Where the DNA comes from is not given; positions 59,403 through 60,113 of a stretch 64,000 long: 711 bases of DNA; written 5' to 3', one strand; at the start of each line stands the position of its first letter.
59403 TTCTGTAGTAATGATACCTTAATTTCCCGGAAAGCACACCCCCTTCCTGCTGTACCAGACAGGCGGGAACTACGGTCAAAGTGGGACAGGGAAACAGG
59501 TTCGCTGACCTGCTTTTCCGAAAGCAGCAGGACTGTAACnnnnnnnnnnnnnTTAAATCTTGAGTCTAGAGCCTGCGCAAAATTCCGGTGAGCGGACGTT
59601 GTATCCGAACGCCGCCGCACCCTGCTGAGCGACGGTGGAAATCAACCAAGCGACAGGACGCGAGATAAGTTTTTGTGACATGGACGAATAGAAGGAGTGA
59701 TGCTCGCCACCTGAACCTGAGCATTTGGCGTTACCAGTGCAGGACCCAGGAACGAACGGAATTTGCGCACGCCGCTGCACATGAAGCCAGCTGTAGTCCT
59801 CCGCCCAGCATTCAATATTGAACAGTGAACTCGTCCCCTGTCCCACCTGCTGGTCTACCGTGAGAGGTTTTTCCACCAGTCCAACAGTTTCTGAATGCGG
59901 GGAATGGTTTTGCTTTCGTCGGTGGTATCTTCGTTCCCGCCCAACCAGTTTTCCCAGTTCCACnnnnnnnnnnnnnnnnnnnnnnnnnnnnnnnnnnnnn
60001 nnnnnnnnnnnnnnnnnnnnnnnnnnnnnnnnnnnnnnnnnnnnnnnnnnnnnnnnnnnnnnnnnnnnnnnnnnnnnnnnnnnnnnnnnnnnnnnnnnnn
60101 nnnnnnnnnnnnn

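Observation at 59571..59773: Copy R4 of the structured repeat, between an MBL-fold gene and PBP1A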

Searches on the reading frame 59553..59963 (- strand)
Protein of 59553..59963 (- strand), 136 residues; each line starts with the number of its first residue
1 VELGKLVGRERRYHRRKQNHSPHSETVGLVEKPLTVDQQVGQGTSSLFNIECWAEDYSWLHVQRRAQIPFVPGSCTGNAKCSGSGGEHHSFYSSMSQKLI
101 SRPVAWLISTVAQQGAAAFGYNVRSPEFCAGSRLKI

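Call 83: search_protein_families(library=pfam, proteins=[window:59553-59963:-], max_evalue=0.1)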
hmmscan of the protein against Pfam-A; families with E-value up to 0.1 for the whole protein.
window:59553-59963:- (136 aa): 0 families
